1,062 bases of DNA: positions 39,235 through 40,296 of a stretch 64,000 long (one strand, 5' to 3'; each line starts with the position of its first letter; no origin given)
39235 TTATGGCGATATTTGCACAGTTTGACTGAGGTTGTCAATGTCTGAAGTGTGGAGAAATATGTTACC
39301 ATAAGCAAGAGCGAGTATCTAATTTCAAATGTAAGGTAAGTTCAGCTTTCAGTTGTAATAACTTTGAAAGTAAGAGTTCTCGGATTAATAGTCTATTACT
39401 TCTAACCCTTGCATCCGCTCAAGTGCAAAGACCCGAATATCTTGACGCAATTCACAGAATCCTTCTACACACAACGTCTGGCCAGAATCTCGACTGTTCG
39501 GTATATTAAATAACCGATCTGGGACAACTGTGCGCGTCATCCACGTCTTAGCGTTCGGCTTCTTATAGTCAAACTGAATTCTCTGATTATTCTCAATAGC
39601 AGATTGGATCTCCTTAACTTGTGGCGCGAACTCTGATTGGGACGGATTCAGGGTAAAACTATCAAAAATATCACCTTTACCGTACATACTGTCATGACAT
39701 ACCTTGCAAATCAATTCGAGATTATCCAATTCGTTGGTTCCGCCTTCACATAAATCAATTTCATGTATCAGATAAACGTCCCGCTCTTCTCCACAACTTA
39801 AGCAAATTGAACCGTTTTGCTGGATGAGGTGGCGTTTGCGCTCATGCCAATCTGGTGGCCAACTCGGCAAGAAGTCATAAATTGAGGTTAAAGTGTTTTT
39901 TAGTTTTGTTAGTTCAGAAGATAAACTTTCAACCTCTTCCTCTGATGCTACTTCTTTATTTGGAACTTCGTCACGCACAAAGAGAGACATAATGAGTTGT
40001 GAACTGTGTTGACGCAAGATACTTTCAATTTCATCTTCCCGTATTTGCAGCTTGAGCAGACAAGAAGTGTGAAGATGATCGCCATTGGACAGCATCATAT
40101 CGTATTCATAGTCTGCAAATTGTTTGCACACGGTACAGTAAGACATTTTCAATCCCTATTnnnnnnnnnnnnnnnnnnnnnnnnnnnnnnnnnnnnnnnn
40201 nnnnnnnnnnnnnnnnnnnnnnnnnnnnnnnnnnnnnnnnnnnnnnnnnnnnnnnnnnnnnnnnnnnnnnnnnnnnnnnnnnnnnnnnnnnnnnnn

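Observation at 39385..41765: Two-gene ATPase/PD-(D/E)xK plus zinc-finger/HNH/WYL cassette: candidate undescribed defence system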

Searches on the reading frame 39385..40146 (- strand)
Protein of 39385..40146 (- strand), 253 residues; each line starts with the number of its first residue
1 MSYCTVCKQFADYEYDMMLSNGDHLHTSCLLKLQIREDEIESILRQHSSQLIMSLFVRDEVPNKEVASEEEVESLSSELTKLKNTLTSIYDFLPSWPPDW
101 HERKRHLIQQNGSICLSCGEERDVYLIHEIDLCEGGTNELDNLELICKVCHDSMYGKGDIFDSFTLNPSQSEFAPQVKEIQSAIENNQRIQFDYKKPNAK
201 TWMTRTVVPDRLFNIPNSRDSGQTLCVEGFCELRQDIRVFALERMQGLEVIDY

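Call 3: search_protein_families(library=pfam, proteins=[window:39385-40146:-], max_evalue=1)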
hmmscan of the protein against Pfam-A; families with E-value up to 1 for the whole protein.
window:39385-40146:- (253 aa): 3 families
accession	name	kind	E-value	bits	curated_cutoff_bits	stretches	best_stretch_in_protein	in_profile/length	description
PF13280.12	WYL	-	6e-12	45.8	21.8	1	177-250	3-70/70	WYL domain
PF01844.29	HNH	-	0.0005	20.6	21.4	1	115-152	1-42/47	HNH endonuclease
PF14279.12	HNH_5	-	0.064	13.6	27.5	1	115-154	1-43/56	HNH endonuclease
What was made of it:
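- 39397..39618 (-): WYL domain (residues 177-250) with invariant R205, R234, R238 and R244. Pfam WYL 45.8 bits (call 3).
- On HNH (beta-beta-alpha-Me) nucleases: Pfam HNH scores 20.6 bits against 21.4 (call 3).
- On WYL domain (PF13280): 45.8 bits against a cut-off of 21.8 over residues 177-250 (call 3).
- Checked: HNH scores 20.6 bits, just under its cut-off of 21.4 (call 3).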

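Call 4: search_protein_families(library=padloc, proteins=[window:39385-40146:-], max_evalue=1)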
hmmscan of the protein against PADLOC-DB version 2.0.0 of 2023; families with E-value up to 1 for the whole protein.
window:39385-40146:- (253 aa): 6 families
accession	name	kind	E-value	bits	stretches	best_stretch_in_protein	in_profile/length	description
PDLC01457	WYL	-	7.9e-12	43.3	1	173-251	123-194/229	"CAS-I,CAS-II,CAS-III,CAS-IV,CAS-V,CAS-VI; associated_signaling"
PDLC01652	WYL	-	5.8e-09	34.5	1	173-250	16-77/162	"CAS-I,CAS-II,CAS-III,CAS-IV,CAS-V,CAS-VI; associated_signaling"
PDLC03787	RTasWYL-YodC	-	2.3e-06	25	1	174-252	278-351/354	DRT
PDLC00642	ZorE2|ZorE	-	0.043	11.2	1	94-152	195-256/283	HNH endonuclease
PDLC00740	Effector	-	0.044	10.5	1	134-178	77-121/391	Endonuclease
PDLC02859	DpdF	-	0.073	9.5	1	108-153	3-51/545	DpdF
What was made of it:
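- On Zorya type II: Gene 2 hits ZorE only at E 0.043 (call 4).
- Closest known: ZorE, the HNH effector of Zorya type II. Different: The whole-protein PADLOC hit is E 0.043 (call 4).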

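Call 5: search_protein_families(library=ncbifam, proteins=[window:39385-40146:-], max_evalue=1)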
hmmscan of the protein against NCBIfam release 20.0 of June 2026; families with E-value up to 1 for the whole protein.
window:39385-40146:- (253 aa): 2 families
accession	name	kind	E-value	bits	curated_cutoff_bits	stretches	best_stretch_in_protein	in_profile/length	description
NF040563.1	guided_IscB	equivalog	1.5e-05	24.3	175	1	72-155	153-236/314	RNA-guided endonuclease IscB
NF033166.1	lipo_LipL31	equivalog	0.027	14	250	1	36-87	105-156/210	lipoprotein LipL31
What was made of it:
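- On BrxR/CapW-type WYL transcriptional regulators: No HTH family appears in the Pfam or NCBIfam scans (calls 3, 5).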

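Call 6: find_homologous_proteins(query=window:39385-40146:-)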
Query window:39385-40146:- (253 aa): 174 proteins with E <= 0.001 among 268 candidates; the best 120 are listed.
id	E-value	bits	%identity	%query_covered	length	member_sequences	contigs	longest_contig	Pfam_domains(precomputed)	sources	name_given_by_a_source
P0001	1.2e-169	580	100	100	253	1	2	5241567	PF13280.13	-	-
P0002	1.2e-153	528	91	100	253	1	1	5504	PF13280.13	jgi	-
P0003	1.4e-147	508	87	100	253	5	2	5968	PF13280.13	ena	-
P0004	6.2e-146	503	87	100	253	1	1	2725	PF13280.13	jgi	-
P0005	1.4e-145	502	85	100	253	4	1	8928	PF13280.13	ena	-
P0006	6.5e-144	496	85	100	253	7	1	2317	PF13280.13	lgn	-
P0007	1.3e-143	495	86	100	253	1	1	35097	PF13280.13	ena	-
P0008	5.7e-142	490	83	100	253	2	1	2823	PF13280.13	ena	-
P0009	8.0e-141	486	83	100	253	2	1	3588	PF13280.13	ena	-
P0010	1.9e-139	482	84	99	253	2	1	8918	PF13280.13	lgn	-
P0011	7.4e-139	480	81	100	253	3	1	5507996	PF13280.13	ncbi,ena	-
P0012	9.1e-139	479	82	100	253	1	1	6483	PF13280.13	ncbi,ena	-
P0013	2.7e-138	478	83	100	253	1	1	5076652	PF13280.13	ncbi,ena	-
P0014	7.2e-134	463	79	100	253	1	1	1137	PF01844.30,PF13280.13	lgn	-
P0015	1.2e-133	463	78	99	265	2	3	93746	PF13280.13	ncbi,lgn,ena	-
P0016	2.5e-130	452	77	100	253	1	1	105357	PF13280.13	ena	-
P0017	7.0e-130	450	77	100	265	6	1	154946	PF13280.13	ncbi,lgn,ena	-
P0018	5.4e-128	444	78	99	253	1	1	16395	PF01844.30,PF13280.13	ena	-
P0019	5.8e-128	444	79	100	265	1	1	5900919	PF13280.13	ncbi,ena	-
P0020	6.8e-126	437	75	100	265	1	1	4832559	PF13280.13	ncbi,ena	-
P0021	1.4e-125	436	74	100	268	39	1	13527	PF13280.13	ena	-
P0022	9.0e-125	433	74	100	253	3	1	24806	PF13280.13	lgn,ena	-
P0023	1.1e-123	430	75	100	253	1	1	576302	PF13280.13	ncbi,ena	-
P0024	5.6e-123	428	72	99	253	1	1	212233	PF13280.13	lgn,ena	-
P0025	5.3e-121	421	73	100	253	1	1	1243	PF01844.30,PF13280.13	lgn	-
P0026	7.3e-120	417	72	100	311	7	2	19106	PF01844.30,PF13280.13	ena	-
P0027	1.1e-119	417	72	100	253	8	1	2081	PF01844.30,PF13280.13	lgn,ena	-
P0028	1.8e-118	413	71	100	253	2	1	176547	PF01844.30,PF13280.13,PF14279.13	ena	-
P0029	8.9e-117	407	73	100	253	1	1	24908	PF01844.30,PF13280.13,PF14279.13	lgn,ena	-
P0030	1.2e-116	407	70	100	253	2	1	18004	PF01844.30,PF13280.13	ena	-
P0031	1.6e-116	406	71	100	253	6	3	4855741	PF01844.30,PF13280.13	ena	-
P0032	7.6e-116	404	71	100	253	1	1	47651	PF13280.13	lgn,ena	-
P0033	2.3e-115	403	70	100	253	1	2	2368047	PF01844.30,PF13280.13,PF14279.13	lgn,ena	-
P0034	1.3e-114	400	71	100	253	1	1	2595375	PF01844.30,PF13280.13,PF14279.13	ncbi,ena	-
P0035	1.2e-112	394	67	99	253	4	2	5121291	PF01844.30,PF13280.13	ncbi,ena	-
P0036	2.2e-112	393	67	100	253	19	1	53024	PF01844.30,PF13280.13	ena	-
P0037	3.5e-111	389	67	100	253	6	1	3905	PF13280.13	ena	-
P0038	1.0e-110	387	65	100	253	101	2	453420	PF01844.30,PF13280.13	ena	-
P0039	1.3e-110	387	67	100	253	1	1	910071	PF01844.30,PF13280.13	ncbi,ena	-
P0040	3.8e-110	386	67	99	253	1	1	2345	PF13280.13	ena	-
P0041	3.9e-110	385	65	100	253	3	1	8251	PF13280.13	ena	-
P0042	9.1e-110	384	66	100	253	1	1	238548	PF01844.30,PF13280.13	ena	-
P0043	1.0e-108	381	65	99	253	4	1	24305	PF01844.30,PF13280.13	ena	-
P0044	1.5e-108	380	64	100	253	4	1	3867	PF01844.30,PF13280.13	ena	-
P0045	2.3e-108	380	65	100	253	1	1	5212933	PF13280.13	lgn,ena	-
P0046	9.0e-108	378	65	100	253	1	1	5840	PF13280.13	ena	-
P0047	1.6e-107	377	65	100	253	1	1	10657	PF01844.30,PF13280.13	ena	-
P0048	2.0e-107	377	65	100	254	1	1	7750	PF13280.13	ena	-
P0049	2.2e-107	376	65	100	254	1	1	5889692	PF13280.13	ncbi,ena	-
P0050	5.4e-107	375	64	100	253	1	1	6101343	PF13280.13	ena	-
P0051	6.0e-107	375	65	100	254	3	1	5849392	PF13280.13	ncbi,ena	-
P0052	7.2e-107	375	65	100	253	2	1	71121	PF13280.13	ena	-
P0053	7.7e-107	375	65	100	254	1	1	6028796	PF13280.13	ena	-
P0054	1.1e-106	374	65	100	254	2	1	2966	PF13280.13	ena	-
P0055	1.2e-106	374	66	100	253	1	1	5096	PF13280.13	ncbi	-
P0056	1.6e-106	374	65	100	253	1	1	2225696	PF13280.13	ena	-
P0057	1.8e-106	374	65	100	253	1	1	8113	PF13280.13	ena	-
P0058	2.0e-106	373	63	100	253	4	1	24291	PF01844.30,PF13280.13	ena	-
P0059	2.3e-106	373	65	100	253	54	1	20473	PF01844.30,PF13280.13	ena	-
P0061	3.2e-106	373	64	100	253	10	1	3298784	PF13280.13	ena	-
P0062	3.5e-106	373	65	100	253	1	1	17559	PF13280.13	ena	-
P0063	3.9e-106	372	64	99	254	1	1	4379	PF13280.13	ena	-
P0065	4.7e-106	372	63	100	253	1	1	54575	PF13280.13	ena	-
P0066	4.8e-106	372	65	100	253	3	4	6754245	PF13280.13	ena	-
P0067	5.2e-106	372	66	100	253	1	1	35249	PF13280.13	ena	-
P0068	5.2e-106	372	65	100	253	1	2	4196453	PF13280.13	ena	-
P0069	7.9e-106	371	64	100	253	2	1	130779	PF13280.13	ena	-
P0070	1.7e-105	370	65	100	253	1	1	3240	PF13280.13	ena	-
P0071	1.9e-105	370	63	100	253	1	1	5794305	PF13280.13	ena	-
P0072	2.6e-105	370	65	100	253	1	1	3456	PF13280.13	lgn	-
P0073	2.6e-105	370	64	100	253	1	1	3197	PF13280.13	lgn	-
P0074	2.9e-105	370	63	100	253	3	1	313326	PF13280.13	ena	-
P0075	6.3e-105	368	64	100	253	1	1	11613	PF13280.13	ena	-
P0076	6.9e-105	368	64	100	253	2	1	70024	PF13280.13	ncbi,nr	ncbi:hypothetical protein C6503_15810 [Candidatus Poribacteria bacterium]|nr:MAG: hypothetical prote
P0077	9.0e-105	368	63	100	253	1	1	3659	PF13280.13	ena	-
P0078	1.1e-104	368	63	100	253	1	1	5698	PF13280.13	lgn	-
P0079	1.4e-104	367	65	100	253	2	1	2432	PF13280.13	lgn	-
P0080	1.5e-104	367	63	100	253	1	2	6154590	PF13280.13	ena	-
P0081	1.8e-104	367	63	100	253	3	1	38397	PF13280.13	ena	-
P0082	2.8e-104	366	64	100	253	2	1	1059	PF13280.13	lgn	-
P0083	2.9e-104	366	65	99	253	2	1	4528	PF13280.13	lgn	-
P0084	3.3e-104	366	62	100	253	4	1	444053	PF13280.13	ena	-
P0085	3.7e-104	366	64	100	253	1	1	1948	PF13280.13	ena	-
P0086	3.9e-104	366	63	100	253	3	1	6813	PF13280.13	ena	-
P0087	4.2e-104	366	63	100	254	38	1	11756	PF13280.13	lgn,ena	-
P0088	4.4e-104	366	63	100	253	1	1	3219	PF13280.13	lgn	-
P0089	6.1e-104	365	64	100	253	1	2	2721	PF13280.13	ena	-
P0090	6.9e-104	365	62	99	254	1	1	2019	PF13280.13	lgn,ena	-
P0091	6.9e-104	365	64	100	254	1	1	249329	PF13280.13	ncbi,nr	ncbi:hypothetical protein C6500_20780 [Candidatus Poribacteria bacterium]|nr:MAG: hypothetical prote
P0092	7.1e-104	365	64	100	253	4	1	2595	PF13280.13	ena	-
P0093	7.7e-104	365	64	100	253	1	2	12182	PF13280.13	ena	-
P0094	8.7e-104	365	63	100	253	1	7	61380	PF13280.13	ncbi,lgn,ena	-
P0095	8.9e-104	365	64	100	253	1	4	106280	PF13280.13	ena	-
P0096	1.1e-103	364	63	100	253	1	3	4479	PF13280.13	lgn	-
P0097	1.2e-103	364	63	100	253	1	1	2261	PF01844.30,PF13280.13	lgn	-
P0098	1.7e-103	364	62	100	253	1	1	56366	PF13280.13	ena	-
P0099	1.7e-103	364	63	100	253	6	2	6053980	PF13280.13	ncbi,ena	-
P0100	1.8e-103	364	64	100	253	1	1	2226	PF13280.13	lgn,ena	-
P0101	2.1e-103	363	62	100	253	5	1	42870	PF13280.13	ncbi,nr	ncbi:hypothetical protein C6499_00910 [Candidatus Poribacteria bacterium]|nr:MAG: hypothetical prote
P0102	2.9e-103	363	64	100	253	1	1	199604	PF13280.13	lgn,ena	-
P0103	3.5e-103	363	64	100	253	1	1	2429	PF13280.13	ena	-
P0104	5.0e-103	362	62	100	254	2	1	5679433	PF13280.13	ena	-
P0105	5.7e-103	362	64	100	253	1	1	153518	PF13280.13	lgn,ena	-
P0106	7.9e-103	362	63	100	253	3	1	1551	PF13280.13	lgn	-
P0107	1.4e-102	361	62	100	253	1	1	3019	PF13280.13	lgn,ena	-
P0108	1.6e-102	361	62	100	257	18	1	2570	PF13280.13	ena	-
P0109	1.7e-102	360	64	99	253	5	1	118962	PF13280.13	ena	-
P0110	2.6e-102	360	63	100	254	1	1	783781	PF13280.13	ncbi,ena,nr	ncbi:MAG: WYL domain-containing protein [Candidatus Poribacteria bacterium]|nr:WYL domain-containing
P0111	3.8e-102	359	68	92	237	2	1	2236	PF01844.30,PF13280.13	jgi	jgi:hypothetical protein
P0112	5.3e-102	359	63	100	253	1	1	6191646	PF13280.13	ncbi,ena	-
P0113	6.6e-102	359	61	100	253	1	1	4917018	PF13280.13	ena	-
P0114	6.7e-102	359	63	100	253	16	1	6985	PF13280.13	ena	-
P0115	7.4e-102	358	62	100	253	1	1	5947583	PF13280.13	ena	-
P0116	8.5e-102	358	63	100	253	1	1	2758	PF13280.13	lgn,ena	-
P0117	1.1e-101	358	63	100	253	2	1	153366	PF13280.13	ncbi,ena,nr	ncbi:MAG: WYL domain-containing protein [Candidatus Poribacteria bacterium]|nr:WYL domain-containing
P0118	1.5e-101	357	62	100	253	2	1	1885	PF13280.13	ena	-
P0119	3.7e-101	356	63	100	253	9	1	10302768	PF13280.13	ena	-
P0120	4.0e-101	356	62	100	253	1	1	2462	PF13280.13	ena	-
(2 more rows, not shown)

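Call 8: find_related_loci(query=window:39385-40146:-, collection=genome_contigs, flank=8000)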
Query window:39385-40146:- (253 aa) in genome_contigs; peptide patterns used: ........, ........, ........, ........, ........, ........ (x = any residue, [..] = any of these).
38 stretches matched a pattern; 7 encode a relative of the query (tblastn E <= 1e-3); 7 distinct loci.
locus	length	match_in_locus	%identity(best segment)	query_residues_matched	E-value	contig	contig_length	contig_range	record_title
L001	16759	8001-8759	87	1-253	4e-151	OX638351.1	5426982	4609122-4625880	MAG: uncultured Poribacteria bacterium isolate d4690918-7cf6-4b6d-bcb0-07eb3c50a363 genome assembly, chromosome: 1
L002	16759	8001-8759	81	1-253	2e-144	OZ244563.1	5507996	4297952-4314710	MAG: Candidatus Poribacteria bacterium isolate ff81fa92-488d-40f9-821d-30cdc2806971 genome assembly, chromosome: 1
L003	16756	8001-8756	83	1-252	4e-136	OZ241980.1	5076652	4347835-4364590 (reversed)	MAG: Candidatus Poribacteria bacterium isolate addb8a48-e40a-4d5d-92e9-c4632a5e54a8 genome assembly, chromosome: 1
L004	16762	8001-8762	79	1-253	3e-125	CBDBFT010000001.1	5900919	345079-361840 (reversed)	MAG: Candidatus Poribacteria bacterium isolate 1793e3cd-57e7-4349-b6cf-f1c25c3b8095 genome assembly, contig: contig_1, w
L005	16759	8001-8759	82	1-253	3e-144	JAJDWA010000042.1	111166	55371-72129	MAG: Candidatus Poribacteria bacterium isolate jk18x22bins.76 k141_640074, whole genome shotgun sequence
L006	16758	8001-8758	72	1-253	3e-111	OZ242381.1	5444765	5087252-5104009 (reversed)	MAG: Candidatus Poribacteria bacterium isolate 80d8d026-9b84-4ba5-a38a-fc23128cda22 genome assembly, chromosome: 1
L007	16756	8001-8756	74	1-252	2e-132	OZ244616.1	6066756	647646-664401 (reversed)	MAG: Candidatus Poribacteria bacterium isolate e5250d40-67f0-410b-965f-0d198546f1b0 genome assembly, chromosome: 1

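Call 15: find_related_loci(query=A1, collection=genome_contigs, flank=8000)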
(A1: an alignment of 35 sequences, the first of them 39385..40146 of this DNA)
Query A1 (253 aa) in genome_contigs; peptide patterns used: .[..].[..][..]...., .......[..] (x = any residue, [..] = any of these).
105 stretches matched a pattern; 54 encode a relative of the query (tblastn E <= 1e-3); 54 distinct loci.
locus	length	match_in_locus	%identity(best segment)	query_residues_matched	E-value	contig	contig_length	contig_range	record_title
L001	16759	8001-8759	87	1-253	3e-150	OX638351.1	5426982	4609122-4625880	MAG: uncultured Poribacteria bacterium isolate d4690918-7cf6-4b6d-bcb0-07eb3c50a363 genome assembly, chromosome: 1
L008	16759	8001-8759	85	1-253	6e-150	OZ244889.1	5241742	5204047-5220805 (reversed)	MAG: Candidatus Poribacteria bacterium isolate e98e4a03-ae45-434a-8c9f-424be2589405 genome assembly, chromosome: 1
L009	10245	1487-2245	86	1-253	8e-150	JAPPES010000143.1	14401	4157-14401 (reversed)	MAG: Candidatus Poribacteria bacterium isolate RHO1_bin_11 NODE_6023_length_14401_cov_19.500209, whole genome shotgun se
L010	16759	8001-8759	85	1-253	7e-149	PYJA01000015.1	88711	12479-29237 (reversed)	MAG: Candidatus Poribacteria bacterium isolate PCPOR2a Ga0207197_1015, whole genome shotgun sequence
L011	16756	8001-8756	84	1-252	2e-144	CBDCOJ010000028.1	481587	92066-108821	MAG: Candidatus Poribacteria bacterium isolate dbd3b75f-bfae-4d18-bb17-8f704a16f2b4 genome assembly, contig: contig_28,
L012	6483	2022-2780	82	1-253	2e-144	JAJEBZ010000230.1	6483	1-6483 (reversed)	MAG: Candidatus Poribacteria bacterium isolate jk18x9bins.65 k141_411488, whole genome shotgun sequence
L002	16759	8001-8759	81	1-253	1e-143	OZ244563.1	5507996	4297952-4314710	MAG: Candidatus Poribacteria bacterium isolate ff81fa92-488d-40f9-821d-30cdc2806971 genome assembly, chromosome: 1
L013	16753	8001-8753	78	1-251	5e-138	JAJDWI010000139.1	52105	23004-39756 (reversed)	MAG: Candidatus Poribacteria bacterium isolate jk18x25bins.18 k141_634910, whole genome shotgun sequence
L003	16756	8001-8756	83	1-252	3e-135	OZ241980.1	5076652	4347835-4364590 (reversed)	MAG: Candidatus Poribacteria bacterium isolate addb8a48-e40a-4d5d-92e9-c4632a5e54a8 genome assembly, chromosome: 1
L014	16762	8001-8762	77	1-253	1e-134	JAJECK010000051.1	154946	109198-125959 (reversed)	MAG: Candidatus Poribacteria bacterium isolate jk18xAbins.19 k141_1120141, whole genome shotgun sequence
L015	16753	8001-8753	75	1-251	2e-132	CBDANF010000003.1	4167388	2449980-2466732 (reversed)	MAG: Candidatus Poribacteria bacterium isolate cff0d1ac-620d-4255-a141-192642026491 genome assembly, contig: contig_3, w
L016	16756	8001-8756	73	1-252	1e-130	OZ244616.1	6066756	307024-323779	MAG: Candidatus Poribacteria bacterium isolate e5250d40-67f0-410b-965f-0d198546f1b0 genome assembly, chromosome: 1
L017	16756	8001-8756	75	1-252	5e-129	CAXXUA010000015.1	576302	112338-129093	MAG: Candidatus Poribacteria bacterium isolate 64057701-0cd0-4337-b80b-d127c366c46f genome assembly, contig: contig_15,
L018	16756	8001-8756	73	1-252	3e-128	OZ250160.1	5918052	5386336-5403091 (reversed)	MAG: Candidatus Poribacteria bacterium isolate 8ae7ebc5-6e71-4186-9c0c-d873ebd224b0 genome assembly, chromosome: 1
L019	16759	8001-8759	72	1-253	1e-125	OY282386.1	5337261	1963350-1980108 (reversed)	MAG: Candidatus Poribacteria bacterium genome assembly, chromosome: 1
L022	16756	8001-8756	66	1-252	8e-118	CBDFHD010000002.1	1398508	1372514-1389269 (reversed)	MAG: Candidatus Poribacteria bacterium isolate 3ddb7f14-4d05-4080-9b3f-f5d75a2c5508 genome assembly, contig: contig_2, w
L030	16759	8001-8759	65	1-252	6e-112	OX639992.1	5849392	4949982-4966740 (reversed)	MAG: uncultured Poribacteria bacterium isolate 2342930e-25dc-453b-b24c-d77caf5257d8 genome assembly, chromosome: 1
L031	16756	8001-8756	64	1-252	3e-110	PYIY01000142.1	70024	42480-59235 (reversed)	MAG: Candidatus Poribacteria bacterium isolate PCPOR4 Ga0207198_1142, whole genome shotgun sequence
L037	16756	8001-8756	63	1-252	7e-109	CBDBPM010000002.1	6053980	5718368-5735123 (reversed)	MAG: Candidatus Poribacteria bacterium isolate 2ce76e30-9b7a-4682-b141-86baa08e5e2a genome assembly, contig: contig_2, w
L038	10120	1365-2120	62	1-252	2e-108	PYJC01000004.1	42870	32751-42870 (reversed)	MAG: Candidatus Poribacteria bacterium isolate PCPOR1 Ga0206387_1004, whole genome shotgun sequence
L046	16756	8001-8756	59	1-252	1e-100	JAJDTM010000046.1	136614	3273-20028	MAG: Candidatus Poribacteria bacterium isolate jk18x1bzbins.25 k141_622380, whole genome shotgun sequence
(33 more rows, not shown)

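Call 23: search_protein_representatives(protein=window:39385-40146:-)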
Query: 253 residues. Proteins with E-value up to 0.001 (for the whole library): 1052; up to 1e-10: 259; up to 1e-30: 29. The best 150 are listed.
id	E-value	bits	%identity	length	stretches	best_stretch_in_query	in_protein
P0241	1.1e-98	346.4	58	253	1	1-252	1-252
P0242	1.3e-50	188.8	68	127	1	127-252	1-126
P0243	1.9e-42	162.1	36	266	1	1-250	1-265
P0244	1.9e-41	158.8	38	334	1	1-252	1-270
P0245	6.2e-40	153.9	42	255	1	44-250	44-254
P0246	7.6e-40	153.6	76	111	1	103-197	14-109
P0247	8.1e-40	153.5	37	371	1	1-252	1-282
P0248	3.0e-39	151.6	38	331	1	45-250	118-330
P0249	7.8e-39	150.3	37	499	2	32-252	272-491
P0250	2.2e-38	148.8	37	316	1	3-252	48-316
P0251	3.4e-38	148.2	37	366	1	3-249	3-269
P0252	1.1e-36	143.2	39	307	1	52-250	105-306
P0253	2.5e-36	142.1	37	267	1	1-250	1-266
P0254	5.3e-36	141.0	38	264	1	74-249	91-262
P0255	1.2e-35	139.8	76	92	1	166-252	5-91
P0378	3.3e-20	89.3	27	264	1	1-251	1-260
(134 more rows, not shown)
